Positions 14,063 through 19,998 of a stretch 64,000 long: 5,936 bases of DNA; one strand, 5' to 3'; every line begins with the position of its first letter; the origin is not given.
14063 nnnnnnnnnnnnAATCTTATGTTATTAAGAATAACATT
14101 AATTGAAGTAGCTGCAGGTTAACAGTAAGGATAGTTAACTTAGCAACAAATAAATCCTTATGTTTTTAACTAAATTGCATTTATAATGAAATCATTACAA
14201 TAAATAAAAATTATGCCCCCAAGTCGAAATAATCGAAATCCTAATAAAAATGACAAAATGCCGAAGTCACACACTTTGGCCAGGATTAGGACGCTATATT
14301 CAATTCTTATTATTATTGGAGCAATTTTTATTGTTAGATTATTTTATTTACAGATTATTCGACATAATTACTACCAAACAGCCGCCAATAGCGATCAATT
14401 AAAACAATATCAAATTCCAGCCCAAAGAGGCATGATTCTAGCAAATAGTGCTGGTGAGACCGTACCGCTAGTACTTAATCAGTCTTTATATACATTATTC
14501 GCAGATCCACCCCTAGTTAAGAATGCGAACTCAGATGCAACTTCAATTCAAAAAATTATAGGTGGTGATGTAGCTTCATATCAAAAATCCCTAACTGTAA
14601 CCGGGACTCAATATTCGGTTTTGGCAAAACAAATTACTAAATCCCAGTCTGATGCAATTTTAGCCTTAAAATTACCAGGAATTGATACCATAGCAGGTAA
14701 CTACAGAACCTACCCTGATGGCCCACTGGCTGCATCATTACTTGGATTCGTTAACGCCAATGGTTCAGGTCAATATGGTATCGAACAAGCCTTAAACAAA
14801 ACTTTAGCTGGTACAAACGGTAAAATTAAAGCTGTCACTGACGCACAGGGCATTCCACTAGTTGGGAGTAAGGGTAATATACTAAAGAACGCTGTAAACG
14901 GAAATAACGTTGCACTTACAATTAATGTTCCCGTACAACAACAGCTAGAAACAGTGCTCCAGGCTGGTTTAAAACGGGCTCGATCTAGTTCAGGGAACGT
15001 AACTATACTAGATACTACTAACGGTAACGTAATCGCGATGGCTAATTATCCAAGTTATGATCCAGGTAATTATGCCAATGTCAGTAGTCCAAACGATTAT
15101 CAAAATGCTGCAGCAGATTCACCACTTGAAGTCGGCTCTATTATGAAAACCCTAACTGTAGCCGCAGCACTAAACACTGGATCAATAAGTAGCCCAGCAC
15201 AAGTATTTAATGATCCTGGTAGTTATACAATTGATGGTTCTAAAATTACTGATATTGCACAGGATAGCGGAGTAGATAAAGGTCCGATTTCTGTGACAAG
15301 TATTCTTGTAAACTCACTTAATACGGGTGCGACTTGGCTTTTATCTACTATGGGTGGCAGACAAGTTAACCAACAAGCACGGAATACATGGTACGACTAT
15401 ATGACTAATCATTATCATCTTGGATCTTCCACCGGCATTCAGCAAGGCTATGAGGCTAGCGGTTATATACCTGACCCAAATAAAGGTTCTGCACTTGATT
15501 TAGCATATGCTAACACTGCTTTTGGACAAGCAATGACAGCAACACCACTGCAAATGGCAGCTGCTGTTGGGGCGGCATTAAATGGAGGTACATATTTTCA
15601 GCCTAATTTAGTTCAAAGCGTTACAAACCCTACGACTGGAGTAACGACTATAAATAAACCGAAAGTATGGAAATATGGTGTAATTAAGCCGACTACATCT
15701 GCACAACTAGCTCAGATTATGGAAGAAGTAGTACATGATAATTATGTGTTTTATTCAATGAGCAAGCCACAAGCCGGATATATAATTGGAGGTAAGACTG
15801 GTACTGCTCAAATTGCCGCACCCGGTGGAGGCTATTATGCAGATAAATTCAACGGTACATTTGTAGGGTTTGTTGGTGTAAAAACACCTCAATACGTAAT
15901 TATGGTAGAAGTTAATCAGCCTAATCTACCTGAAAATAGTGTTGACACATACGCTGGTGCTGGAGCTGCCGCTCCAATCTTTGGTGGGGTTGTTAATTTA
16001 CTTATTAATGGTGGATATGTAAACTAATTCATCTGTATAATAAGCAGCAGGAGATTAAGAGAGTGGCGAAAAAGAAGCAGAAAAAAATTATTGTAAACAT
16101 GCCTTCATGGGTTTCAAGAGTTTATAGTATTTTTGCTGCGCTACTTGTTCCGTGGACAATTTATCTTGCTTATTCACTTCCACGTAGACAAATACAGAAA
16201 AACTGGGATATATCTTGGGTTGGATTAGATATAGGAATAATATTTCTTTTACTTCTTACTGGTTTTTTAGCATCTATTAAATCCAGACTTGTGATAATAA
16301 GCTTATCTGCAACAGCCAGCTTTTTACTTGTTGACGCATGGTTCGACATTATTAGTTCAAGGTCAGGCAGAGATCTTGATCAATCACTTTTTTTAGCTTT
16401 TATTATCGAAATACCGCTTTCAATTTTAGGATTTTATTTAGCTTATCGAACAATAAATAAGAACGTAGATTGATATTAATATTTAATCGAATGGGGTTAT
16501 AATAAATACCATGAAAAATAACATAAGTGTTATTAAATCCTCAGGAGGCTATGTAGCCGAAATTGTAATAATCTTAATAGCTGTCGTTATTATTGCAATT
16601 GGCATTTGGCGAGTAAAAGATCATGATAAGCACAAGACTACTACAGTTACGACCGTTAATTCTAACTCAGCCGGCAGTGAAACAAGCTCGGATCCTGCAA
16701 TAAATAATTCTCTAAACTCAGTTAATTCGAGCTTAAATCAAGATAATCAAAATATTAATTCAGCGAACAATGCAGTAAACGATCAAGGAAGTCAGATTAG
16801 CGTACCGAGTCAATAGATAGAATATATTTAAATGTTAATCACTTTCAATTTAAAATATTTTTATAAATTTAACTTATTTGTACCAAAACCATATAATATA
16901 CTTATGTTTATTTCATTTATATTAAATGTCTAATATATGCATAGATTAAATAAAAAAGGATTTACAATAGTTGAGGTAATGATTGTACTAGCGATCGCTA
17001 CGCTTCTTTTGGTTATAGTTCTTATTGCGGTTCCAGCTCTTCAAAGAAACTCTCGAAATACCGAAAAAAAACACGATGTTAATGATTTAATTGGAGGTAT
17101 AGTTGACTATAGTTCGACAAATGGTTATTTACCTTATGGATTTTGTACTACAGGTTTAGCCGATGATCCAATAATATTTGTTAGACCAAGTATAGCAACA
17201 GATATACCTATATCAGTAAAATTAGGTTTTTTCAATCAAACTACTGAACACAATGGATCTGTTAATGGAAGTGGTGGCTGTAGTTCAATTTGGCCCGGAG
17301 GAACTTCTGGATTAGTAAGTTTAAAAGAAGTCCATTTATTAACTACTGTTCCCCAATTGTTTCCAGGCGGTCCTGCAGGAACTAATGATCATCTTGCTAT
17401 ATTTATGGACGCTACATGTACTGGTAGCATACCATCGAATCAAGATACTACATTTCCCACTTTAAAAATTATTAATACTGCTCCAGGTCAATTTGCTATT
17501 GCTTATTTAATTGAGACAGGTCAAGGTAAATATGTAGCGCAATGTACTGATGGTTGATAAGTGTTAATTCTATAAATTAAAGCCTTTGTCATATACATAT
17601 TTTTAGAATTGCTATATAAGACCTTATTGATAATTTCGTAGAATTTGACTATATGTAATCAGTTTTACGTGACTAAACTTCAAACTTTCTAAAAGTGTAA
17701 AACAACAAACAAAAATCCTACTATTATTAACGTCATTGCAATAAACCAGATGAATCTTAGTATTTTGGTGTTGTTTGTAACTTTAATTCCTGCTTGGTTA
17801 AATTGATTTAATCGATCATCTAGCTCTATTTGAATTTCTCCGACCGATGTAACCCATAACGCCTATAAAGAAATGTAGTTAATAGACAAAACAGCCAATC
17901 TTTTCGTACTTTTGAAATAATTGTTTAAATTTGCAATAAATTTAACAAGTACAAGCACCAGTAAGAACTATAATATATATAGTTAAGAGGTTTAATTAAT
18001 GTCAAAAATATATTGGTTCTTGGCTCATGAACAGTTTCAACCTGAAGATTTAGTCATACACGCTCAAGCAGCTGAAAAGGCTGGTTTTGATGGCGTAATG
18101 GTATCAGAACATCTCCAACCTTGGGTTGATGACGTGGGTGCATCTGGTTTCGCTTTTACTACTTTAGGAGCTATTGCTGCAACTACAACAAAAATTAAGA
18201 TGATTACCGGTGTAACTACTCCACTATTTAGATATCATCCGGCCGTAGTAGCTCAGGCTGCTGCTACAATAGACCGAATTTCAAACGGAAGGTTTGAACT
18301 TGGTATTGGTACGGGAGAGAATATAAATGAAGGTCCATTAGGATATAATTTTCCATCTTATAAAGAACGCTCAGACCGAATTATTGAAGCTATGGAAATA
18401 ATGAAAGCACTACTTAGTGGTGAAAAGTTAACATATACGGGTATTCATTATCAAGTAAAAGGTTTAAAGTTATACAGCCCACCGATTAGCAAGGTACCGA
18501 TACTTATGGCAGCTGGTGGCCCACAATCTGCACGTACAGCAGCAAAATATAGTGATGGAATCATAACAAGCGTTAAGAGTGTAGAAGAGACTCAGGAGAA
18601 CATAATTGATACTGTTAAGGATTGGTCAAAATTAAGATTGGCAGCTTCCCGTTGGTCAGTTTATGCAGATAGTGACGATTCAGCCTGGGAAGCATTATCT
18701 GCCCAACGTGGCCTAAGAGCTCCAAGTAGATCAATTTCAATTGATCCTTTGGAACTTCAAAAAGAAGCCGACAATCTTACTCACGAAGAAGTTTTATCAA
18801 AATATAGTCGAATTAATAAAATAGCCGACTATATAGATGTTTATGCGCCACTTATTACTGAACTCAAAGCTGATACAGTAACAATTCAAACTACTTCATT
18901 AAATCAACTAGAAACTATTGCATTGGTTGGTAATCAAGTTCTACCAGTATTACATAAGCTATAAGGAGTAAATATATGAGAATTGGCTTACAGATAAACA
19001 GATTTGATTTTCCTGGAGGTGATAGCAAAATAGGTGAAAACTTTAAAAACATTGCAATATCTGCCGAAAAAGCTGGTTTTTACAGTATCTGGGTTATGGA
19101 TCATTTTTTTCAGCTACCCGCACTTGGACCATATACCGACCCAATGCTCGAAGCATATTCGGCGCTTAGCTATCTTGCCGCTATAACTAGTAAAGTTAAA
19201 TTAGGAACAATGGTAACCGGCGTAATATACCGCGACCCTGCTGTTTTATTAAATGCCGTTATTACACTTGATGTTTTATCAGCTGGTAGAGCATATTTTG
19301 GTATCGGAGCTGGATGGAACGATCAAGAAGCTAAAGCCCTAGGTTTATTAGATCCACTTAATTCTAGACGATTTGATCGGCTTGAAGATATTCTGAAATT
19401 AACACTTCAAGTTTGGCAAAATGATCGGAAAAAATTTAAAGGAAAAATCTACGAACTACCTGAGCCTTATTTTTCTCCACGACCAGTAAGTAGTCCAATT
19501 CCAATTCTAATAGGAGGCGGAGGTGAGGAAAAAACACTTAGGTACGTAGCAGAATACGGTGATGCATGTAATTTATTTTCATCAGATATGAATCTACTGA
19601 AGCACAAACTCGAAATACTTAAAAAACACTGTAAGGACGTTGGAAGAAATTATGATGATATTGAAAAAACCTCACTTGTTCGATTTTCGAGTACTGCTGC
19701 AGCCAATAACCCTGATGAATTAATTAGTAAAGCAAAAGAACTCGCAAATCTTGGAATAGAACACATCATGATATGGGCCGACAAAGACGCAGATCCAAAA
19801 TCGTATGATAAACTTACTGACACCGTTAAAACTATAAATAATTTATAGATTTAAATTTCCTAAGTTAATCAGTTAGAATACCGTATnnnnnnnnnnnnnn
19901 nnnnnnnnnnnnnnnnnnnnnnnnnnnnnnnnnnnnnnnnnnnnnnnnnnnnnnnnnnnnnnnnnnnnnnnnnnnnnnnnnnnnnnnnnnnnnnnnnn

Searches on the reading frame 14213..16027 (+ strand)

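Call 14: search_protein_families(library=pfam, proteins=[window:14213-16027:+], max_evalue=0.001)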
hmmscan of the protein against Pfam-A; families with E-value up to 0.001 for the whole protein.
window:14213-16027:+ (604 aa): 3 families
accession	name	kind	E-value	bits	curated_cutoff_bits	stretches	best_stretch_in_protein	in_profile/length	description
PF00905.27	Transpeptidase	-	2.9e-53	181.5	22.1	1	263-591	3-295/299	Penicillin binding protein transpeptidase domain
PF03717.20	PBP_dimer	-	3.4e-15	57.4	24.4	1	68-214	2-174/180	Penicillin-binding Protein dimerisation domain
PF21922.1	PBP_dimer_2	-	2.6e-05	24.8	27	1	164-204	24-63/83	Penicillin binding protein A dimerisation domain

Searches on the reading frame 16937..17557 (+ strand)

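Call 50: search_protein_families(library=pfam, proteins=[window:16937-17557:+], max_evalue=0.0001)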
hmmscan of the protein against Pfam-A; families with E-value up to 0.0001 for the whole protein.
window:16937-17557:+ (206 aa): 1 family
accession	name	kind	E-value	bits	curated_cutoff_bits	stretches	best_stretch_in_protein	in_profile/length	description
PF07963.17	N_methyl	-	6.7e-07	29.1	21.2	1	5-29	3-27/27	Prokaryotic N-terminal methylation motif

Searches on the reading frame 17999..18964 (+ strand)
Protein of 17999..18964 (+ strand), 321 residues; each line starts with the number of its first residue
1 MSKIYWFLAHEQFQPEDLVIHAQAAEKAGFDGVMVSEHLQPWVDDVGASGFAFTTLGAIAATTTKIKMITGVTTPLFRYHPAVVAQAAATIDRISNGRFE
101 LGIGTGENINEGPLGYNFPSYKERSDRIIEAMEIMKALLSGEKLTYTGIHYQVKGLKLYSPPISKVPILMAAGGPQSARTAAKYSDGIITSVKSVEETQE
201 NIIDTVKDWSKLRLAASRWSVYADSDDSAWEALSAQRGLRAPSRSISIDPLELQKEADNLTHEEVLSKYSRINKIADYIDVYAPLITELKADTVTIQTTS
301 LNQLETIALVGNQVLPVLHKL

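Call 50: search_protein_families(library=pfam, proteins=[window:17999-18964:+], max_evalue=0.0001)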
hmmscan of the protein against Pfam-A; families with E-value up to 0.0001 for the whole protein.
window:17999-18964:+ (321 aa): 1 family
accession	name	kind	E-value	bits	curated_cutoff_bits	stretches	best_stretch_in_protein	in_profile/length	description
PF00296.26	Bac_luciferase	-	2e-51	175.7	27.9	1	11-237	18-245/314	Luciferase-like monooxygenase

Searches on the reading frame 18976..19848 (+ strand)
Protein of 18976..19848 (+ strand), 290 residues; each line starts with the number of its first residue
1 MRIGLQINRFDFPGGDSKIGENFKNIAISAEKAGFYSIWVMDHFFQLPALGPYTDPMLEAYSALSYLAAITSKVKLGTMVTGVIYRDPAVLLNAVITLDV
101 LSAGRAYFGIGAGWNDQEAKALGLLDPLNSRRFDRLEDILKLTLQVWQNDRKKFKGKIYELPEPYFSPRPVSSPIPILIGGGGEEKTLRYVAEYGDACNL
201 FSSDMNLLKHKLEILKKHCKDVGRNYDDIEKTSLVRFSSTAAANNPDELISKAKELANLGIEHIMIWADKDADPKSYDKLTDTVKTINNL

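Call 50: search_protein_families(library=pfam, proteins=[window:18976-19848:+], max_evalue=0.0001)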
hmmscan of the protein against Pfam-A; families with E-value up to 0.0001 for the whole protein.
window:18976-19848:+ (290 aa): 1 family
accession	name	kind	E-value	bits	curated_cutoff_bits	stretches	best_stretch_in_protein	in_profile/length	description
PF00296.26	Bac_luciferase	-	7.8e-41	140.9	27.9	1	21-256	23-244/314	Luciferase-like monooxygenase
